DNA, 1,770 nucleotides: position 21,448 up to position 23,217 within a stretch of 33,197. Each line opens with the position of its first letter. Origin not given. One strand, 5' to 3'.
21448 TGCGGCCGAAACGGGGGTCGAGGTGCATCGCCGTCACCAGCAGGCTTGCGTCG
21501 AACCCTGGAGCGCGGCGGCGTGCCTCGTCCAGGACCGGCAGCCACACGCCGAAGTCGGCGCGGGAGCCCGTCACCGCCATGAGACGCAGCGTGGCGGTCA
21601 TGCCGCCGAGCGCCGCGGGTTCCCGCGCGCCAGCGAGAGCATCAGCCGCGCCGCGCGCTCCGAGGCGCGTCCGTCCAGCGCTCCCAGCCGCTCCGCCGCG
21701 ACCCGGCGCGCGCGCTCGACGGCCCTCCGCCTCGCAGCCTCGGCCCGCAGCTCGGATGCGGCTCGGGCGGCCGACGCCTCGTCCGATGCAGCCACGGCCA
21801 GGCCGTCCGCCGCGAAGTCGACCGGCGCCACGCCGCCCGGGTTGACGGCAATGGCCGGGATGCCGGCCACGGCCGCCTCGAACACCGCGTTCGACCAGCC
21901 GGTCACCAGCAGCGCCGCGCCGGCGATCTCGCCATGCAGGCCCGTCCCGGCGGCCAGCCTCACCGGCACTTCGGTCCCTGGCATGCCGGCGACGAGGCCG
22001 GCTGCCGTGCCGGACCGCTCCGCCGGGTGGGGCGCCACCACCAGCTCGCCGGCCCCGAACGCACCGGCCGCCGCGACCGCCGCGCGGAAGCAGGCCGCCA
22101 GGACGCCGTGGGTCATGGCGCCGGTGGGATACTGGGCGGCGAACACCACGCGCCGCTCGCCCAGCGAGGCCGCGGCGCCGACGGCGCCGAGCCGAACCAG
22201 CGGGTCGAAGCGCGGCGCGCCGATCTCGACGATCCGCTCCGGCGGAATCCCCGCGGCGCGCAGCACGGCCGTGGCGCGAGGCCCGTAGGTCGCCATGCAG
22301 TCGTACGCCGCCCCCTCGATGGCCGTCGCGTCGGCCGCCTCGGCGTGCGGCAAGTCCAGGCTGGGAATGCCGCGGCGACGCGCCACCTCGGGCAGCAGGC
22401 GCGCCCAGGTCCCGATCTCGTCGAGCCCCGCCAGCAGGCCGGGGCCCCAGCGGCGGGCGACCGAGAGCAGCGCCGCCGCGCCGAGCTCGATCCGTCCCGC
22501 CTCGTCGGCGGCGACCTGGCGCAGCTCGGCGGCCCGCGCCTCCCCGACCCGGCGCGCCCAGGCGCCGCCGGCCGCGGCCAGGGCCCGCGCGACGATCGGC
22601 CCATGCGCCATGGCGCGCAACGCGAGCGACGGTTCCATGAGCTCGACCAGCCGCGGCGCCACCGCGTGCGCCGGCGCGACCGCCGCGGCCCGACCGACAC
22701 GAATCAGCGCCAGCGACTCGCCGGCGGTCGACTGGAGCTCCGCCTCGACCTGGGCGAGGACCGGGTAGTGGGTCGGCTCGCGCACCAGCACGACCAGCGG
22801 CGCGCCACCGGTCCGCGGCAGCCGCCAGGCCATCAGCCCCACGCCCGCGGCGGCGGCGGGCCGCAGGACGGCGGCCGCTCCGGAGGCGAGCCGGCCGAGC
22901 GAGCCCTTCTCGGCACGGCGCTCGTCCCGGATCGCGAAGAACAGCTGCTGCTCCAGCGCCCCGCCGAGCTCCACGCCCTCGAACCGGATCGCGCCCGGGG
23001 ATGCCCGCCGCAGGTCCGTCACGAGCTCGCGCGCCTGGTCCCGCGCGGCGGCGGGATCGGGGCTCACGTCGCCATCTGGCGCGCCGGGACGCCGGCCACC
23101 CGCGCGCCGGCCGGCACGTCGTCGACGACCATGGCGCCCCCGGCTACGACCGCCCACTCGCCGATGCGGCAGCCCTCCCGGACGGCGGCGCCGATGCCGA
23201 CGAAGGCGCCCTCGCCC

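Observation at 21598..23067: Unclassified 489-aa GT-B-like protein embedded in the nonulosonate operon: candidate new legionaminic-acid transferase family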

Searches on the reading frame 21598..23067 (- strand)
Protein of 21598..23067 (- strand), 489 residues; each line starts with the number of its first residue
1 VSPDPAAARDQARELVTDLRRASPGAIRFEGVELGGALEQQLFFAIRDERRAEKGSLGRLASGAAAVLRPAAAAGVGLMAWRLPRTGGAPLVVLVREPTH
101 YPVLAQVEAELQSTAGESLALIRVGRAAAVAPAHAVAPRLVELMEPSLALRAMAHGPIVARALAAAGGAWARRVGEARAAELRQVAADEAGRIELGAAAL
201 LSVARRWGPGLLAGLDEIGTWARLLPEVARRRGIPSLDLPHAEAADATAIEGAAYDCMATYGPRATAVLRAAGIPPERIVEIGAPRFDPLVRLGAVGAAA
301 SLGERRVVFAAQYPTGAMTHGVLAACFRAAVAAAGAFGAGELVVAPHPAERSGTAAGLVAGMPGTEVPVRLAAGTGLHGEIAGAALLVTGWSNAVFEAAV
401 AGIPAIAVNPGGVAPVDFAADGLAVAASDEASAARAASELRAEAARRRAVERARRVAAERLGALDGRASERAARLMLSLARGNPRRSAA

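Call 7: search_protein_families(library=pfam, proteins=[window:21598-23067:-], max_evalue=0.01)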
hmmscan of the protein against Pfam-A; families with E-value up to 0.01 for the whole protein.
window:21598-23067:- (489 aa): 0 families

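Call 8: search_protein_families(library=ncbifam, proteins=[window:21598-23067:-], max_evalue=10)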
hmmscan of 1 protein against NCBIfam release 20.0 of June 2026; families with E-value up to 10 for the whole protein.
window:21598-23067:- (489 aa): 3 families
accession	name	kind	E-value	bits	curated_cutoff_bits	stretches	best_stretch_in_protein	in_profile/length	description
TIGR04396.2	surf_polysacc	subfamily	0.0011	18.3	125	1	337-485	221-368/427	surface carbohydrate biosynthesis protein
TIGR03088.1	stp2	hypoth_equivalog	0.0023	17.1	409.05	1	389-461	283-357/374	TIGR03088 family PEP-CTERM/XrtA system glycosyltransferase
NF001492.0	PRK00346.2-2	equivalog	0.14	11.3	271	1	378-418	102-142/261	5'/3'-nucleotidase SurE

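Call 9: search_protein_families(library=pfam, proteins=[window:21598-23067:-], max_evalue=10)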
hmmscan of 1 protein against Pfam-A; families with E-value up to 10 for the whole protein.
window:21598-23067:- (489 aa): 3 families
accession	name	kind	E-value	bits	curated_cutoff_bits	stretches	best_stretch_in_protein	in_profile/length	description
PF13692.12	Glyco_trans_1_4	-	0.027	15.2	27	1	385-440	83-139/142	Glycosyl transferases group 1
PF00534.26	Glycos_transf_1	-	0.098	12.6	26.4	1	393-455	107-171/172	Glycosyl transferases group 1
PF02350.25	Epimerase_2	-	0.2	10.9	30.6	1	261-474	129-344/347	UDP-N-acetylglucosamine 2-epimerase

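Call 10: search_solved_structures(query=window:21598-23067:-, max_evalue=10)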
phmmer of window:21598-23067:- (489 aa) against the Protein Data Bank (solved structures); distinct sequences matched with E-value up to 10: 0.

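Call 11: find_homologous_proteins(query=window:21598-23067:-, max_evalue=0.001)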
Query window:21598-23067:- (489 aa): 96 proteins with E <= 0.001 among 8000 candidates.
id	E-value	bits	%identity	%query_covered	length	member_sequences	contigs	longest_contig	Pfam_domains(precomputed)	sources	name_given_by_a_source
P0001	9.9e-289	976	100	100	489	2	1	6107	-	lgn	-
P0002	9.7e-198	676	74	100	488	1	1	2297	-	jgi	jgi:hypothetical protein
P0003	1.0e-192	659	71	99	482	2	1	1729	-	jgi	jgi:hypothetical protein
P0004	2.7e-188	645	71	100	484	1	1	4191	-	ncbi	-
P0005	1.1e-185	636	71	99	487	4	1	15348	-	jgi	jgi:hypothetical protein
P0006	4.3e-169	581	68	95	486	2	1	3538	-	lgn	-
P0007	3.8e-168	578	67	100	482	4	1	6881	-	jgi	jgi:hypothetical protein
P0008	1.6e-163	563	64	100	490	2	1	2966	-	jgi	jgi:hypothetical protein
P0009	1.2e-161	557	63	99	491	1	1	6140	-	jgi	jgi:hypothetical protein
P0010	5.5e-159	548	63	99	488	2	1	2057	-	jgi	jgi:hypothetical protein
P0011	3.5e-155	536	62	100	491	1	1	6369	-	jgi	jgi:hypothetical protein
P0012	4.4e-151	522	61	96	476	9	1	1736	-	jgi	jgi:hypothetical protein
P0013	2.3e-146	507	61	96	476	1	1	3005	-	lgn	-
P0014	7.2e-142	492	60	100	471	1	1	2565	-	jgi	jgi:hypothetical protein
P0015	1.0e-140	488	59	98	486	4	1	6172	-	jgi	jgi:hypothetical protein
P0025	1.1e-124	435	55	97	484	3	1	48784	-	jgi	jgi:hypothetical protein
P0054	3.4e-98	348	49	96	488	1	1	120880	-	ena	-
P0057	3.5e-97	344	49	97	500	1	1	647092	-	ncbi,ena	-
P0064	1.9e-94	335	47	98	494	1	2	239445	-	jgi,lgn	-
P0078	1.7e-88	316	45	99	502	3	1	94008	-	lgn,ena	-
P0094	7.7e-55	205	37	97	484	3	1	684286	-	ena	-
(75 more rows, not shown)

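Call 15: search_protein_families(library=pfam, alignment_id=A1, max_evalue=0.01)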
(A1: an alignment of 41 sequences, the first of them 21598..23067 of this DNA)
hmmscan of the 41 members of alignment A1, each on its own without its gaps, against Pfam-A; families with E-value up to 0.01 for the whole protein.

A. member 1, window:21598-23067:- (489 aa): 0 families

B. families by the number of members that match (of 41 scanned): 5 families
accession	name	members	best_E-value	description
PF20471.4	DUF6716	14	5.2e-07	Putative glycosyltransferase (DUF6716)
PF02350.25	Epimerase_2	13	1e-08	UDP-N-acetylglucosamine 2-epimerase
PF13692.12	Glyco_trans_1_4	4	0.0025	Glycosyl transferases group 1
PF04464.20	Glyphos_transf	2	4.8e-05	CDP-Glycerol:Poly(glycerophosphate) glycerophosphotransferase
PF00534.26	Glycos_transf_1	1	0.0088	Glycosyl transferases group 1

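Call 16: search_solved_structures(query=A1, max_evalue=10, show_alignments=3)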
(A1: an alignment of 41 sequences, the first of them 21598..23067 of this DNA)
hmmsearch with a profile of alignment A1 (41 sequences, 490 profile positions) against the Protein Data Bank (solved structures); distinct sequences matched with E-value up to 10: 10.
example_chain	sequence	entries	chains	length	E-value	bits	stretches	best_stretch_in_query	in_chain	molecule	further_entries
8sxw_A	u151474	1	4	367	0.11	14.9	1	266-414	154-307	UDP-2,3-diacetamido-2,3-dideoxy-glucuronic acid-2-epimerase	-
8sxv_A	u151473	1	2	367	0.11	14.8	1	266-414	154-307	UDP-2,3-diacetamido-2,3-dideoxy-glucuronic acid-2-epimerase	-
8sy9_A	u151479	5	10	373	0.11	14.8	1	266-414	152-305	UDP-2,3-diacetamido-2,3-dideoxy-glucuronic acid-2-epimerase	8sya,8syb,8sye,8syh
8sxy_A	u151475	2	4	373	0.11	14.8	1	266-414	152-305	UDP-2,3-diacetamido-2,3-dideoxy-glucuronic acid-2-epimerase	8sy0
8syd_A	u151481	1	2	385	0.12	14.7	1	266-414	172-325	UDP-2,3-diacetamido-2,3-dideoxy-glucuronic acid-2-epimerase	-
3beo_A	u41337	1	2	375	0.21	13.9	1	378-480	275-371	UDP-N-acetylglucosamine 2-epimerase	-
8ahe_A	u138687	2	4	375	0.23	13.7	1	378-480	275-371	UDP-N-acetylglucosamine 2-epimerase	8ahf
3l7m_A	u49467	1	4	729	2.8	10.2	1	276-300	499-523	Teichoic acid biosynthesis protein F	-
3l7i_A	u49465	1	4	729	2.8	10.2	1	276-300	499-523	Teichoic acid biosynthesis protein F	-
3l7j_A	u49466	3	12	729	2.8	10.2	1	276-300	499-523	Teichoic acid biosynthesis protein F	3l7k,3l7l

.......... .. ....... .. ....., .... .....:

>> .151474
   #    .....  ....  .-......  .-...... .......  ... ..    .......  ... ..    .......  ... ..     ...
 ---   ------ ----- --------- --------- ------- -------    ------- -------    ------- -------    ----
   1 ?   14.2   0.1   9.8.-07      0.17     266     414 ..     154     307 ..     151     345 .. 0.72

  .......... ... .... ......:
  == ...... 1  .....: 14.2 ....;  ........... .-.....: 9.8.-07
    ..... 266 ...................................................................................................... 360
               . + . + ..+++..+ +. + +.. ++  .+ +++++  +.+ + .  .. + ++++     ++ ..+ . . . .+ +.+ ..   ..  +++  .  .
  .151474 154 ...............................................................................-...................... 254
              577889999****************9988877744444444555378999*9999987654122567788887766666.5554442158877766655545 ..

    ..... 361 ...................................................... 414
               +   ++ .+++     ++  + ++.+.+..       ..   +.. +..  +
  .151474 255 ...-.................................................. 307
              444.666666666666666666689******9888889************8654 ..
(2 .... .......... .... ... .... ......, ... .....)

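Call 17: search_protein_representatives(protein=window:21598-23067:-)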
Query: 489 residues. Proteins with E-value up to 0.001 (for the whole library): 567; up to 1e-10: 132; up to 1e-30: 67. The best 150 are listed.
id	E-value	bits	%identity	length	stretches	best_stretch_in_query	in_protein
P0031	5.0e-122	424.6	54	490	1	5-480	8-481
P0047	8.0e-106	371.2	50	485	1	4-481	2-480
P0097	1.1e-103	364.2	49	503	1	2-480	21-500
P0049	6.3e-103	361.7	54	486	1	3-484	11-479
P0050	8.0e-103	361.3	51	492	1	4-488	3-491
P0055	3.4e-98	346.1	49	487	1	7-479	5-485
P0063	5.4e-95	335.5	47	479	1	5-484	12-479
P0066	1.7e-94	333.9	53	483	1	3-483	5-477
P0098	7.6e-92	325.2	45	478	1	13-481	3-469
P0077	3.3e-89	316.5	50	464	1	8-483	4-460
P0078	5.6e-89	315.7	48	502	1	6-485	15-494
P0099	9.9e-87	308.3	50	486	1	6-479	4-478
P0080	1.5e-86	307.7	47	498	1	5-480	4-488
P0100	1.7e-85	304.2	45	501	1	4-483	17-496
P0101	5.7e-83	295.9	45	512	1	5-482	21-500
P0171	3.0e-16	76.0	34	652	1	209-483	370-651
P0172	5.0e-16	75.3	30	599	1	206-481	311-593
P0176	1.8e-15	73.4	28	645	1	206-479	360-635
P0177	3.2e-15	72.6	30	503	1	202-479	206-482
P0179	3.6e-15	72.4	30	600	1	202-479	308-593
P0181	9.0e-15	71.1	27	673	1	201-483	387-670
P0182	1.1e-14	70.9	33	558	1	172-479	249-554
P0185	4.8e-14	68.7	30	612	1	136-480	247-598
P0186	5.6e-14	68.5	33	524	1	145-482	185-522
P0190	1.6e-13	67.0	30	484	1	7-477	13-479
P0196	1.3e-12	64.0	28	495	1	199-485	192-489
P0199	2.5e-12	63.1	28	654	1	202-480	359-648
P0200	3.4e-12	62.6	28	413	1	221-481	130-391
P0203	5.7e-12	61.9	31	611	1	164-482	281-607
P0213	7.0e-11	58.3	30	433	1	155-481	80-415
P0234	8.1e-10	54.8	29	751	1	220-482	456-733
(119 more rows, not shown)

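Call 18: search_protein_families(library=pfam, proteins=[P0171, P0172, P0176, P0181, P0185, P0199, P0234, P0177, P0190, P0196], max_evalue=0.001)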
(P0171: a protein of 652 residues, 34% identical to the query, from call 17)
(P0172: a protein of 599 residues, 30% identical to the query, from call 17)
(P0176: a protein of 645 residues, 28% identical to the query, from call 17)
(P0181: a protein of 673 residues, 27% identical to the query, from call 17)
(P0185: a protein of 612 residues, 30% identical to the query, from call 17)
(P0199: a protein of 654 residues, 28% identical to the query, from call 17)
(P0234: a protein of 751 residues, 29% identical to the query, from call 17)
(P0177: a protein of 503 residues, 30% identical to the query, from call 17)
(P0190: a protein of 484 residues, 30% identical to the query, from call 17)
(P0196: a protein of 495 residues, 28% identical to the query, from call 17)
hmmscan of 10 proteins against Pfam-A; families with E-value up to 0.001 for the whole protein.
P0171 (652 aa): 3 families
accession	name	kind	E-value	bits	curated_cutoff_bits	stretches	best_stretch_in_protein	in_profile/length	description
PF04464.20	Glyphos_transf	-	1.2e-11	44.6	22.1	1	416-644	135-365/367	CDP-Glycerol:Poly(glycerophosphate) glycerophosphotransferase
PF02350.25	Epimerase_2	-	1.4e-08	34.4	30.6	1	432-644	138-346/347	UDP-N-acetylglucosamine 2-epimerase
PF13692.12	Glyco_trans_1_4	-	0.00081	20.1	27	0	539-610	75-142/142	Glycosyl transferases group 1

P0172 (599 aa): 1 family
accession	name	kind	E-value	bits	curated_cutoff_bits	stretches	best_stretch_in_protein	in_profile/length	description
PF04464.20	Glyphos_transf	-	2.8e-08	33.6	22.1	1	383-588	159-365/367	CDP-Glycerol:Poly(glycerophosphate) glycerophosphotransferase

P0176 (645 aa): 6 families
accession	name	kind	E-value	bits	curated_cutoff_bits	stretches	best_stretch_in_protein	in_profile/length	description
PF02350.25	Epimerase_2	-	4e-15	55.9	30.6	1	413-632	127-346/347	UDP-N-acetylglucosamine 2-epimerase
PF00534.26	Glycos_transf_1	-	6.8e-13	49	26.4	1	486-610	33-170/172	Glycosyl transferases group 1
PF04464.20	Glyphos_transf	-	5.1e-11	42.6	22.1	1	428-633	155-366/367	CDP-Glycerol:Poly(glycerophosphate) glycerophosphotransferase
PF13692.12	Glyco_trans_1_4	-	3.7e-10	40.6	27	1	510-596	48-140/142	Glycosyl transferases group 1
PF05159.20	Capsule_synth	-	1.8e-06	28.1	20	1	478-561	169-260/310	Capsule polysaccharide biosynthesis protein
PF04007.18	DUF354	-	0.0002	21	22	1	448-561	169-284/349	Protein of unknown function (DUF354)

P0181 (673 aa): 5 families
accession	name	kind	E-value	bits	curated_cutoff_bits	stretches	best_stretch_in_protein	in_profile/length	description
PF02350.25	Epimerase_2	-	2.8e-11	43.3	30.6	1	446-665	131-347/347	UDP-N-acetylglucosamine 2-epimerase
PF00534.26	Glycos_transf_1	-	1e-09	38.6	26.4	1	510-643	31-171/172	Glycosyl transferases group 1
PF04464.20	Glyphos_transf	-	3.1e-07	30.1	22.1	1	458-665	156-366/367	CDP-Glycerol:Poly(glycerophosphate) glycerophosphotransferase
PF13692.12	Glyco_trans_1_4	-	0.00072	20.3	27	0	535-630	41-142/142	Glycosyl transferases group 1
PF20471.4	DUF6716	-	0.00072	19.1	27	0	538-598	225-287/342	Putative glycosyltransferase (DUF6716)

P0185 (612 aa): 5 families
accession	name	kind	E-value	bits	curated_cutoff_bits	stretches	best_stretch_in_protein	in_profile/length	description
PF20471.4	DUF6716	-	1.2e-09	38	27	1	422-547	173-308/342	Putative glycosyltransferase (DUF6716)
PF02350.25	Epimerase_2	-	1.1e-08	34.8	30.6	1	307-595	56-346/347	UDP-N-acetylglucosamine 2-epimerase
PF00534.26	Glycos_transf_1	-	0.0001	22.4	26.4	1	488-571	77-168/172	Glycosyl transferases group 1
PF13692.12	Glyco_trans_1_4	-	0.00037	21.2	27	0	483-561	56-142/142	Glycosyl transferases group 1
PF04464.20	Glyphos_transf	-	0.00055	19.4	22.1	0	364-594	134-364/367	CDP-Glycerol:Poly(glycerophosphate) glycerophosphotransferase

P0199 (654 aa): 3 families
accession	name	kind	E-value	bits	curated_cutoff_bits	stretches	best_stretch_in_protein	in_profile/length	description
PF04464.20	Glyphos_transf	-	1.3e-14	54.5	22.1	1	414-644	136-365/367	CDP-Glycerol:Poly(glycerophosphate) glycerophosphotransferase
PF02350.25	Epimerase_2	-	2.9e-09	36.7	30.6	1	414-644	124-346/347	UDP-N-acetylglucosamine 2-epimerase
PF05159.20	Capsule_synth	-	5e-07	29.9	20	1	484-572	163-260/310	Capsule polysaccharide biosynthesis protein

P0234 (751 aa): 3 families
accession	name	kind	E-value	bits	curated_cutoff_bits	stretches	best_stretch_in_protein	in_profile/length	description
PF02350.25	Epimerase_2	-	3.3e-10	39.8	30.6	1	418-727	41-346/347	UDP-N-acetylglucosamine 2-epimerase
PF04464.20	Glyphos_transf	-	3.7e-09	36.4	22.1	1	466-727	110-365/367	CDP-Glycerol:Poly(glycerophosphate) glycerophosphotransferase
PF05159.20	Capsule_synth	-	3.7e-05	23.8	20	1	574-655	174-259/310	Capsule polysaccharide biosynthesis protein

P0177 (503 aa): 2 families
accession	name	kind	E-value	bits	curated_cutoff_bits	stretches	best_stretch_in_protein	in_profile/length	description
PF02350.25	Epimerase_2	-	2.3e-06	27.1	30.6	1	261-414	125-288/347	UDP-N-acetylglucosamine 2-epimerase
PF05159.20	Capsule_synth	-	4.7e-06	26.7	20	1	326-411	168-261/310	Capsule polysaccharide biosynthesis protein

P0190 (484 aa): 2 families
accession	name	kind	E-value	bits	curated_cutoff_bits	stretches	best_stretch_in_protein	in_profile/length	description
PF02350.25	Epimerase_2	-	7.8e-08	32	30.6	1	258-476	134-344/347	UDP-N-acetylglucosamine 2-epimerase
PF04464.20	Glyphos_transf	-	3.1e-07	30.1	22.1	1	271-477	160-364/367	CDP-Glycerol:Poly(glycerophosphate) glycerophosphotransferase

P0196 (495 aa): 3 families
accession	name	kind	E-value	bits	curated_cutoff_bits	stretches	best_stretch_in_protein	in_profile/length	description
PF04464.20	Glyphos_transf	-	2.3e-08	33.8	22.1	1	251-481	138-366/367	CDP-Glycerol:Poly(glycerophosphate) glycerophosphotransferase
PF02350.25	Epimerase_2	-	1.1e-07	31.5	30.6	1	265-480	139-346/347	UDP-N-acetylglucosamine 2-epimerase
PF20471.4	DUF6716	-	0.00016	21.2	27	1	308-411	171-284/342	Putative glycosyltransferase (DUF6716)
